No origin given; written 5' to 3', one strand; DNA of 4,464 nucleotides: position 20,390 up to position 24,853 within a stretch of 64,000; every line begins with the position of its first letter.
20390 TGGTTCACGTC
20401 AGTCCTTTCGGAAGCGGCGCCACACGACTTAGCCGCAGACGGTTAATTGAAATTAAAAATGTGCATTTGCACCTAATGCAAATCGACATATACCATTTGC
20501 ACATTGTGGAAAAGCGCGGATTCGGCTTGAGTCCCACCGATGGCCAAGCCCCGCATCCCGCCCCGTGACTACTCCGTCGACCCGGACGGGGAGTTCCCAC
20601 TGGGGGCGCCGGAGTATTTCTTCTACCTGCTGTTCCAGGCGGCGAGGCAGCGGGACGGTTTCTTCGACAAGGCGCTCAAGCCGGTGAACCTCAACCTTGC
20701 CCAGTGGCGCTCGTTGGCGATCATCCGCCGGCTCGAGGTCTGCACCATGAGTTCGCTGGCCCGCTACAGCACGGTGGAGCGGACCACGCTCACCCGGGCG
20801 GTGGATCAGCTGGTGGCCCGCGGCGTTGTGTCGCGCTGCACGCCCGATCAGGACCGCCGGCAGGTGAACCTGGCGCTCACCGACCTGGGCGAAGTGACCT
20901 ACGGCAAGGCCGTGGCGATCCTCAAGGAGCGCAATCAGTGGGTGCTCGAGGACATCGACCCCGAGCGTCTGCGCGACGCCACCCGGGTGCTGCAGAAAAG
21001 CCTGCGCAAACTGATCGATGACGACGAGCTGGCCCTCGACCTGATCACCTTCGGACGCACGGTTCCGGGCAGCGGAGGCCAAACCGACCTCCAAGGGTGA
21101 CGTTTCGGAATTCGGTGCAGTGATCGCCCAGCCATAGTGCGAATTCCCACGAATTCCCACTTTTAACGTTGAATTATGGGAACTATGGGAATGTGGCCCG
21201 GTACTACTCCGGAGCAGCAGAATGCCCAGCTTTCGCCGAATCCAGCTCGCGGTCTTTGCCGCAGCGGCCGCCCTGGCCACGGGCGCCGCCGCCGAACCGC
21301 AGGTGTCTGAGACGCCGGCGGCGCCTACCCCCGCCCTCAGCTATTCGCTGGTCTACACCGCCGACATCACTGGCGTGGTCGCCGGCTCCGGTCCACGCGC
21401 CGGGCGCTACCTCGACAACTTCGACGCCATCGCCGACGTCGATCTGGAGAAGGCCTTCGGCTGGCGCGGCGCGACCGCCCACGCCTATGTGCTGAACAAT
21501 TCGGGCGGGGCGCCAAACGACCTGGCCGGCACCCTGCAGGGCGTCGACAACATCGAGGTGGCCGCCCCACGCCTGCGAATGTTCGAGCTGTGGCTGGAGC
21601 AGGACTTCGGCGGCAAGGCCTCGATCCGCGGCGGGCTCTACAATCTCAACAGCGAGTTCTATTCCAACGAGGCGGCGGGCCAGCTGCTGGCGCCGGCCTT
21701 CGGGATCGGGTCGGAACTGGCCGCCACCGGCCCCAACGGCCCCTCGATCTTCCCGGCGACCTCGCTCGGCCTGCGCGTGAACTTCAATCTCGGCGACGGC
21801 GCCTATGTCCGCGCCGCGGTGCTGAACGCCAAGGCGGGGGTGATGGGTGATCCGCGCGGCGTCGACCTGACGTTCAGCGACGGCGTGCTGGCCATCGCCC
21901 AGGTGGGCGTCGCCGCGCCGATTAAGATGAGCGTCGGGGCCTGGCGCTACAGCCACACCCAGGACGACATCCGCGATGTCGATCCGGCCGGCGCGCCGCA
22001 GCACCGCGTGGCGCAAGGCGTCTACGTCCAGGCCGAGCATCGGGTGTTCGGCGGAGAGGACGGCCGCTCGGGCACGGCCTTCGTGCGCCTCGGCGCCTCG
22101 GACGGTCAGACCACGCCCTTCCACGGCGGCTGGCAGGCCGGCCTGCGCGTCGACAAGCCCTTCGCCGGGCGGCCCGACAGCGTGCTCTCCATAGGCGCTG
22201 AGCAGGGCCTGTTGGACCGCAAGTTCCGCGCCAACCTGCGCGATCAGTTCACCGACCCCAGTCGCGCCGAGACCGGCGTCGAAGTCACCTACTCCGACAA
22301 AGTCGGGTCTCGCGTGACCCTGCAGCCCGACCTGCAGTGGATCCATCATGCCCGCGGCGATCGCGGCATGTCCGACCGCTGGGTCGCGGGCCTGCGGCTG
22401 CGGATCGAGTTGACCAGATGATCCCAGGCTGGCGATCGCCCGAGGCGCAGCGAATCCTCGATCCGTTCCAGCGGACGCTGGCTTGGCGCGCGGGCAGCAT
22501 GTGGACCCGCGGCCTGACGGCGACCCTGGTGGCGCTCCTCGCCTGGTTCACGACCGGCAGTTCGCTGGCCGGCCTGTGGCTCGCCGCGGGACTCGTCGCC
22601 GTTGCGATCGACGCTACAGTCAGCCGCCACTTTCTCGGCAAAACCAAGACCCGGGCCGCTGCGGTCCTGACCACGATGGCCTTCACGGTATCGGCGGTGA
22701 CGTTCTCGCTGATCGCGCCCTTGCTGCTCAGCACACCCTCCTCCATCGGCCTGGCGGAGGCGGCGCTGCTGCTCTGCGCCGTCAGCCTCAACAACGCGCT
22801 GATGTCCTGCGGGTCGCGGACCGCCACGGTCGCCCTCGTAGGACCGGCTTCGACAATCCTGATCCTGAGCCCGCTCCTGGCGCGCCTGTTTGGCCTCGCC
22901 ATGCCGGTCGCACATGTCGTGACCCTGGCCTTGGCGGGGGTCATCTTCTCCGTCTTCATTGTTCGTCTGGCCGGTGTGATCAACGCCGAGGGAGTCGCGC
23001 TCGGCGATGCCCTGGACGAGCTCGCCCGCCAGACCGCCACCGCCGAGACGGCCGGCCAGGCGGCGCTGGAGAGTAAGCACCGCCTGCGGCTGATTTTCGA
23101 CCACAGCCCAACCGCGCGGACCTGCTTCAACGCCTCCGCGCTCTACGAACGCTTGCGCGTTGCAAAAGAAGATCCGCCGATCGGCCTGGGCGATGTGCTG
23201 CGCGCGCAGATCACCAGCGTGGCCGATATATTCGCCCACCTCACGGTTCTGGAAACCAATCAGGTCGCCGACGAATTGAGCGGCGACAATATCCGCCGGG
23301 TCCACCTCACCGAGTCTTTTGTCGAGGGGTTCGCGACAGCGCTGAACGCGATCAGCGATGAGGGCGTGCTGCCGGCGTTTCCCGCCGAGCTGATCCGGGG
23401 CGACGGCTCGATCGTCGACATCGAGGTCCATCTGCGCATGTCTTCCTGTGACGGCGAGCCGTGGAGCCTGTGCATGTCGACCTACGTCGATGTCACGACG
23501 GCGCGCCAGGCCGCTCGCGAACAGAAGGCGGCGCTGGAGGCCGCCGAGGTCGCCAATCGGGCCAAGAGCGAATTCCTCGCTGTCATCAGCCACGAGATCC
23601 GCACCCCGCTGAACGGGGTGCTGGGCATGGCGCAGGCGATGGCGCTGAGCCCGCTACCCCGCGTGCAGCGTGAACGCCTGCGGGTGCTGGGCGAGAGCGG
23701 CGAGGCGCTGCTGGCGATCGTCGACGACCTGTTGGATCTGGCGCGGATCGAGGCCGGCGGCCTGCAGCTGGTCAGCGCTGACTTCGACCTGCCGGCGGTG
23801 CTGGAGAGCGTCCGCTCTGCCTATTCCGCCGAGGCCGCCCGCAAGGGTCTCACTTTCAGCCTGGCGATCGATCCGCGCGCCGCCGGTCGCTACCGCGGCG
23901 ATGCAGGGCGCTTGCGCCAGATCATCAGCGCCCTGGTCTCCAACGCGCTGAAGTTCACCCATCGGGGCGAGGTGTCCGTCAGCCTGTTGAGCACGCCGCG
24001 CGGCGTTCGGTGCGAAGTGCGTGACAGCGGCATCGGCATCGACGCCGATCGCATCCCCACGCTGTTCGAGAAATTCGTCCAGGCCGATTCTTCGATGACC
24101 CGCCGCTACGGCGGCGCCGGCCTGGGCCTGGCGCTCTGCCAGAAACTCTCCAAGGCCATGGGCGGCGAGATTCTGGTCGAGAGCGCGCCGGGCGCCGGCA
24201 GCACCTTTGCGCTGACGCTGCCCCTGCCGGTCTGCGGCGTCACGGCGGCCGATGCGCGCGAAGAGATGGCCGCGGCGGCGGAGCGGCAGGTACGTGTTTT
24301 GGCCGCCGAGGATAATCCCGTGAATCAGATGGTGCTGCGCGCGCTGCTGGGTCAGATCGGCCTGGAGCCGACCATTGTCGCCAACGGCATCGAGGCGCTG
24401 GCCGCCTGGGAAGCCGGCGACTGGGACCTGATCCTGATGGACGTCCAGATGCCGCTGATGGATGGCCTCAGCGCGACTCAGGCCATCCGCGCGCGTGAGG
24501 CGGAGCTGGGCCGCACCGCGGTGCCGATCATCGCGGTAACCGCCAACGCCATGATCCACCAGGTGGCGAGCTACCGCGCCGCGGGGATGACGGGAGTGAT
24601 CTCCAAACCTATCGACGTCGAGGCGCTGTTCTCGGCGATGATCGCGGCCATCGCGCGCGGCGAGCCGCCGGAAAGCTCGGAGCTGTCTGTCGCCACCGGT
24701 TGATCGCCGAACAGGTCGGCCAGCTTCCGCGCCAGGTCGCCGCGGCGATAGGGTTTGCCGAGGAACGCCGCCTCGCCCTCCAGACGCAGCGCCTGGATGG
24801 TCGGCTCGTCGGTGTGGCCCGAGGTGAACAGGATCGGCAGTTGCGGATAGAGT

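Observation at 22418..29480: Candidate accessory CckA/ChpT/CtrA-style phosphorelay lacking a recognisable Hpt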

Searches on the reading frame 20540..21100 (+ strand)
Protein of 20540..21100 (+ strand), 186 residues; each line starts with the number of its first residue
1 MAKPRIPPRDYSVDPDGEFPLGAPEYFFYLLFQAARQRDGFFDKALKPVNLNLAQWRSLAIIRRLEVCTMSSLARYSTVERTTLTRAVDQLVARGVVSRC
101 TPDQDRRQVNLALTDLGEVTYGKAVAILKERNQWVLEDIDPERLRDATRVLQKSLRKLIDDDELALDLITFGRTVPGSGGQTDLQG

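Call 4: search_protein_families(library=pfam, proteins=[window:20540-21100:+], max_evalue=0.01)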
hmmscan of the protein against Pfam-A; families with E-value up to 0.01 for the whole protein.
window:20540-21100:+ (186 aa): 4 families
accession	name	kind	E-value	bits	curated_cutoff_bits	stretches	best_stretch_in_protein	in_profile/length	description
PF01047.28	MarR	-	1.5e-12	47.6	24.6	1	51-109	1-59/59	MarR family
PF12802.13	MarR_2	-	8.7e-09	35.9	27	1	50-108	2-61/61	MarR family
PF13463.12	HTH_27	-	0.00014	22.5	22.2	1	59-117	9-68/68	Winged helix DNA-binding domain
PF22381.2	Staph_reg_Sar_Rot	-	0.00017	22.1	27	1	42-115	3-76/85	Transcriptional regulator SarA/Rot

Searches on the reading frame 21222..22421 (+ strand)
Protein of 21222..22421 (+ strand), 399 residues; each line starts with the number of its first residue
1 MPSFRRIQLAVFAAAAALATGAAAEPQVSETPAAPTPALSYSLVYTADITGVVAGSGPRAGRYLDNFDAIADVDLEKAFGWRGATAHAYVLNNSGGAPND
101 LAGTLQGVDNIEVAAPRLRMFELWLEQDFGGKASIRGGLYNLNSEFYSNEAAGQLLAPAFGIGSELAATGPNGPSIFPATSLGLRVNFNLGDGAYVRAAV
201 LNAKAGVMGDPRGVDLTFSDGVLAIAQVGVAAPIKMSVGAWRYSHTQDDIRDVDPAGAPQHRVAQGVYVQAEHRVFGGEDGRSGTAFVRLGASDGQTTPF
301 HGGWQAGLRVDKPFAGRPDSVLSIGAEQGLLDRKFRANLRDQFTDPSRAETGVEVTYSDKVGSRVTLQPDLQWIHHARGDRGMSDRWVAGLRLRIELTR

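Call 4: search_protein_families(library=pfam, proteins=[window:21222-22421:+], max_evalue=0.01)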
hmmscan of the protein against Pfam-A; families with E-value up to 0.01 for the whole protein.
window:21222-22421:+ (399 aa): 1 family
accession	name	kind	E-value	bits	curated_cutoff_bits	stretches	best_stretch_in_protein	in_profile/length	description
PF04966.18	OprB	-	6.1e-60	204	22.9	1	60-396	3-371/372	Carbohydrate-selective porin, OprB family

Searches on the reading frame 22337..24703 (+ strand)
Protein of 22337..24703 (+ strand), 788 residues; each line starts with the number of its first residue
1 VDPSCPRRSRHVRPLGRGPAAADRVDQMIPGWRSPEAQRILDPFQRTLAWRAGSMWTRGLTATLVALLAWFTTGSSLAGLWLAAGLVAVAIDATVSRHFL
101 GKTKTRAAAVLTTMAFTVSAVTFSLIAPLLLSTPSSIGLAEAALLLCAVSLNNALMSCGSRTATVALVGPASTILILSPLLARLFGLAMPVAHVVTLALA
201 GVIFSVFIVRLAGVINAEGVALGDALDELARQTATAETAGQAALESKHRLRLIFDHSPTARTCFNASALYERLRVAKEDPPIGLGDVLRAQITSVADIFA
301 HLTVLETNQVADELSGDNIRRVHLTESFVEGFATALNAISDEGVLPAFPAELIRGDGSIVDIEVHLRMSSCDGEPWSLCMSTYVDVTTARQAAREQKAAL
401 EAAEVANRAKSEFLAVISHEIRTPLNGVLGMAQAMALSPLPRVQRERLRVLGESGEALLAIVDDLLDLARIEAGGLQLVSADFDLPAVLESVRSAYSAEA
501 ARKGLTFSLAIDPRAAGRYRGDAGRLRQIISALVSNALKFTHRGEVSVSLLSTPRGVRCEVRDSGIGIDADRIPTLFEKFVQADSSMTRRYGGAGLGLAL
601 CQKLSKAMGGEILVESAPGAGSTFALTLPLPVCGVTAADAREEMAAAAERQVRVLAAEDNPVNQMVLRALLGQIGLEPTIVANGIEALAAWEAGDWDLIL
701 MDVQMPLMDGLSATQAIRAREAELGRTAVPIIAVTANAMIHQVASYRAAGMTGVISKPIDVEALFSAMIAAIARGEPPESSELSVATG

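Call 4: search_protein_families(library=pfam, proteins=[window:22337-24703:+], max_evalue=0.01)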
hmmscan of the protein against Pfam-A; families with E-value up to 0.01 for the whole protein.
window:22337-24703:+ (788 aa): 5 families
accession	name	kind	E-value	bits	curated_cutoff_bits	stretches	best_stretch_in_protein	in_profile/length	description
PF02518.31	HATPase_c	-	2.3e-29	102.5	26.4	1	521-631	1-110/111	Histidine kinase-, DNA gyrase B-, and HSP90-like ATPase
PF00072.30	Response_reg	-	8.7e-22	77.8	30.2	1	654-767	1-109/111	Response regulator receiver domain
PF00512.31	HisKA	-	1.7e-18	66.8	26.9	1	409-474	1-66/66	His Kinase A (phospho-acceptor) domain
PF13581.12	HATPase_c_2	-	2e-05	25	27.4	1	489-607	8-111/127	Histidine kinase-like ATPase domain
PF21332.3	AmiR_N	-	0.0075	16.7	27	0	696-771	41-110/111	AmiR, N-terminal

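Call 6: search_protein_families(library=ncbifam, proteins=[window:22337-24703:+], max_evalue=0.001)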
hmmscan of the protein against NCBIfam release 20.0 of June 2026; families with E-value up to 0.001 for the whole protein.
window:22337-24703:+ (788 aa): 118 families (the best 25 are shown)
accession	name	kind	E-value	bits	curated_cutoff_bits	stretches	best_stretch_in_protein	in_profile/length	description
TIGR02956.1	TMAO_torS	equivalog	1.7e-103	347.5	676.5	1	395-772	449-820/967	TMAO reductase system sensor histidine kinase/response regulator TorS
NF008318.0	PRK11107.1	equivalog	1.3e-95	321.3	890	2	401-637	284-525/920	two-component sensor histidine kinase BarA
NF041947.1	LuxQ_Vibrio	equivalog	5.8e-95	318.9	1200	1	380-769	442-836/843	quorum-sensing autoinducer 2 sensor kinase/phosphatase LuxQ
NF008302.0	PRK11091.1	equivalog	8e-80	269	838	1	395-773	268-643/779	aerobic respiration two-component sensor histidine kinase ArcB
NF011874.0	PRK15347.1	equivalog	3.7e-75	253.6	852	2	395-632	383-616/921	two component system sensor kinase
NF008099.0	PRK10841.1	equivalog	4.3e-75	253.1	920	2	382-632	442-692/949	two-component system sensor histidine kinase RcsC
NF045901.1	HisKinLetSLeg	equivalog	2.2e-70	237.8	1650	2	403-628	286-516/906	two-component system sensor histidine kinase LetS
NF008543.0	PRK11466.1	equivalog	1.2e-65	221.9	982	1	395-772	429-797/914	TMAO reductase system sensor histidine kinase/response regulator TorS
NF038297.2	hybrid_HK_HrmK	equivalog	6.6e-62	210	725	1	389-765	214-601/607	hybrid histidine kinase/response regulator HrmK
NF007420.1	PRK09959.1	equivalog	3.9e-53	180.4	1995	1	381-764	683-1066/1197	acid-sensing system histidine kinase EvgS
NF041832.1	near_NosP_CTERM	subfamily_domain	5e-48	164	400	1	404-764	1-362/370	NahK/ErcS family hybrid sensor histidine kinase/response regulator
NF046044.1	PnpS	equivalog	1.5e-46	159.2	400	1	407-629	167-390/390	two-component system histidine kinase PnpS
NF047874.1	MASE3_PAS_HK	subfamily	8e-46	157.1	560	1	326-643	316-638/655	MASE3 domain-containing sensor histidine kinase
TIGR02966.1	phoR_proteo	equivalog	2.6e-43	148.3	334.2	1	407-627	111-332/333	phosphate regulon sensor histidine kinase PhoR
NF041880.1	EPS_EpsF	equivalog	1.1e-41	142.9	900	2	395-629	259-492/492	response regulator EpsF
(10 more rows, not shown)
